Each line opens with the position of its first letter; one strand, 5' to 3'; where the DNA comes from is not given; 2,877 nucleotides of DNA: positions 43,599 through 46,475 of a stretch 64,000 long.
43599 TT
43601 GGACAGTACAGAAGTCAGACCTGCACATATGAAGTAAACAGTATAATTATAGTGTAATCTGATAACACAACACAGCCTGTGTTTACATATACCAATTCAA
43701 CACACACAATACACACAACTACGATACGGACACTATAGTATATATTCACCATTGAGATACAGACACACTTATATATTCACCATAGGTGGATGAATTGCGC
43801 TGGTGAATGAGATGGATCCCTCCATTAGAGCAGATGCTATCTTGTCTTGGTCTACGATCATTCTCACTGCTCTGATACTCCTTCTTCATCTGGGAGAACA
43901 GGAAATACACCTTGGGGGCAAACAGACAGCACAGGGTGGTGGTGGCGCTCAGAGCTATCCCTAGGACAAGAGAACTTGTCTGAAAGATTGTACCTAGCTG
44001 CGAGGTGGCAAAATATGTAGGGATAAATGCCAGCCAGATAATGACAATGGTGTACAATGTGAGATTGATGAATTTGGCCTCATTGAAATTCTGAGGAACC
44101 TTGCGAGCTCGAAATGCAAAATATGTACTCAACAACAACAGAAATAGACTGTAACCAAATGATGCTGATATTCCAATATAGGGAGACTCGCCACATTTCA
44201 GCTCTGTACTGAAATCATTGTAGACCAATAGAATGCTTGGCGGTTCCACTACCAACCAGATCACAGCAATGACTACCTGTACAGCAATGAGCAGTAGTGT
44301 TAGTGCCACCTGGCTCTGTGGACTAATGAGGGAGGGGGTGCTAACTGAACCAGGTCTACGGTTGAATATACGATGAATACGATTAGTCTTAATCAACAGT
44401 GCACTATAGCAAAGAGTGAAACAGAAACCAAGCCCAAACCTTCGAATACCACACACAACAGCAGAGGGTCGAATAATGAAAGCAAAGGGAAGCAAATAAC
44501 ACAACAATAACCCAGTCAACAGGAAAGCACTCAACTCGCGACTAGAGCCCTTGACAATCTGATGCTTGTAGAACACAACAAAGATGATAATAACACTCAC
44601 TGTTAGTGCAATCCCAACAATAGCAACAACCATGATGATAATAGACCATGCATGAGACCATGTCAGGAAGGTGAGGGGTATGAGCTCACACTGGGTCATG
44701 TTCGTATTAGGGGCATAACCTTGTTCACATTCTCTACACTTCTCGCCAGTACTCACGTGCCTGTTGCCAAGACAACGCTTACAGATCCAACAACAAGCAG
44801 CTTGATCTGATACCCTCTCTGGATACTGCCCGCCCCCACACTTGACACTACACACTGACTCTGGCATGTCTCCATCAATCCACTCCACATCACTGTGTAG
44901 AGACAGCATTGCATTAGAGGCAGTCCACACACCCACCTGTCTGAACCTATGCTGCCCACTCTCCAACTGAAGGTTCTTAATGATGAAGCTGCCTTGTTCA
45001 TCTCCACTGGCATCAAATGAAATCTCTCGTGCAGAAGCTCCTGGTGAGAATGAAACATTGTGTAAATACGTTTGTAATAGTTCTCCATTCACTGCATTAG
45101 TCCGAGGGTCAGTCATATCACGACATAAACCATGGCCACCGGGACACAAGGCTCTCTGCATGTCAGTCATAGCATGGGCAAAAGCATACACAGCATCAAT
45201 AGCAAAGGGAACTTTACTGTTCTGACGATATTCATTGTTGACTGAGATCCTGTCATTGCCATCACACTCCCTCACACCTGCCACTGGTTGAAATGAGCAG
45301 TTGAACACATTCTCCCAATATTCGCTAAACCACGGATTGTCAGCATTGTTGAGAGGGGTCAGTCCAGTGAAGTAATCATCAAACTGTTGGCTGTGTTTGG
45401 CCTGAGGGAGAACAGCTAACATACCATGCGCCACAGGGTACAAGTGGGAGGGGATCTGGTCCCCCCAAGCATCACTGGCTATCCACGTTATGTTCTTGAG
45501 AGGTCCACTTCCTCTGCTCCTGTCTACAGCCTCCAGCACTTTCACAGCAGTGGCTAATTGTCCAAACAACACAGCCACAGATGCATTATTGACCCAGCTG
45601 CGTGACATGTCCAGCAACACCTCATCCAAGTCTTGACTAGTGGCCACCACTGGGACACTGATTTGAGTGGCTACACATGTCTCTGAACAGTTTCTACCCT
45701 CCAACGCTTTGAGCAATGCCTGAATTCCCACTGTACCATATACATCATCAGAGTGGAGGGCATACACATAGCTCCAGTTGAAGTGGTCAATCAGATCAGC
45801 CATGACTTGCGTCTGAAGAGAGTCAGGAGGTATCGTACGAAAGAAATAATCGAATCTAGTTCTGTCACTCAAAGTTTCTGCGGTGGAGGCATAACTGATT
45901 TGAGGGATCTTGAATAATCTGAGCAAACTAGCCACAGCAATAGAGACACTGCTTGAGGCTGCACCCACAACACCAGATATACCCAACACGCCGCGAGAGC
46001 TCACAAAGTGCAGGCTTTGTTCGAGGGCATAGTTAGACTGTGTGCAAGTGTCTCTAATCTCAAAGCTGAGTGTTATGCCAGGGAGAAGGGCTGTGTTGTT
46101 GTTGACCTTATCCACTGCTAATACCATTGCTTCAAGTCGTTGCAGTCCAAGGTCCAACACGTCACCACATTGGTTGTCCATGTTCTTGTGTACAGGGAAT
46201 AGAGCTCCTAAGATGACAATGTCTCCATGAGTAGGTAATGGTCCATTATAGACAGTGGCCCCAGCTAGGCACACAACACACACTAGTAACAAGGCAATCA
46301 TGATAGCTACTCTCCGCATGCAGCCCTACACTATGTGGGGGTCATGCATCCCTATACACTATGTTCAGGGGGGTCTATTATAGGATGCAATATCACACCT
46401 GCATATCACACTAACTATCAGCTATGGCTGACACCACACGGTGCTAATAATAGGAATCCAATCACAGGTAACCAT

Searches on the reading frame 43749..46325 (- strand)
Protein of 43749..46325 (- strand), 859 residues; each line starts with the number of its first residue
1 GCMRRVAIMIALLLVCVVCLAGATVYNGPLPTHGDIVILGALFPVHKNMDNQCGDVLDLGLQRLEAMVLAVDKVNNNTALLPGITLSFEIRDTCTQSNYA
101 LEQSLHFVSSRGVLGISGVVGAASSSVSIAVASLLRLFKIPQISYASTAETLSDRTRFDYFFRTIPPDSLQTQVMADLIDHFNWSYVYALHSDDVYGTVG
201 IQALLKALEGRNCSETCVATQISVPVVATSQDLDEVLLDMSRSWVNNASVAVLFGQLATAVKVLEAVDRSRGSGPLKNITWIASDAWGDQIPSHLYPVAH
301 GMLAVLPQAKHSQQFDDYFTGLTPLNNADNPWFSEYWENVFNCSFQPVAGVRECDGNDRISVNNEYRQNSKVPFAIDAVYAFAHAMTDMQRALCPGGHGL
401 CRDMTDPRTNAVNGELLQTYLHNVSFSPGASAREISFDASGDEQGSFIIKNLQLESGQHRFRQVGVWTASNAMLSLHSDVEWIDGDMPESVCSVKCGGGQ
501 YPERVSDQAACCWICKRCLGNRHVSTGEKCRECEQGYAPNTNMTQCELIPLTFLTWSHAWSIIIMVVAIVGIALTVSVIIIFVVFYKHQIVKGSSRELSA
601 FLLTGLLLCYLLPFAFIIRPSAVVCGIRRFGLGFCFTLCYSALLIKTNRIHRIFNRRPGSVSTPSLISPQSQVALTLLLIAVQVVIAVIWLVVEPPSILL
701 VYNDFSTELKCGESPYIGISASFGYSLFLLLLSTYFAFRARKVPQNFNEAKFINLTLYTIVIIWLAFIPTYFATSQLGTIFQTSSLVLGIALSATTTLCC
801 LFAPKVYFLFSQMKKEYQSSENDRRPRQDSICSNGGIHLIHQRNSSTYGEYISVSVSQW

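Call 50: search_protein_families(library=pfam, max_evalue=0.001, proteins=[window:43749-46325:-])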
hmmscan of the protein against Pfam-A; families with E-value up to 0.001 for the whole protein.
window:43749-46325:- (859 aa): 4 families
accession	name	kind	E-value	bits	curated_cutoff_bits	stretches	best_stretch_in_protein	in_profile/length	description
PF00003.28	7tm_3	-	6.6e-71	239.3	33.5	1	554-805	1-251/251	7 transmembrane sweet-taste receptor of 3 GCPR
PF01094.35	ANF_receptor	-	5.6e-68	230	25.4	1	63-453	2-351/353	Receptor family ligand binding region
PF13458.12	Peripla_BP_6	-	3.6e-10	40.5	31.7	1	62-306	20-247/343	Periplasmic binding protein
PF07562.20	NCD3G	-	9.4e-08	32.3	38.9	1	487-539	1-54/54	Nine Cysteines Domain of family 3 GPCR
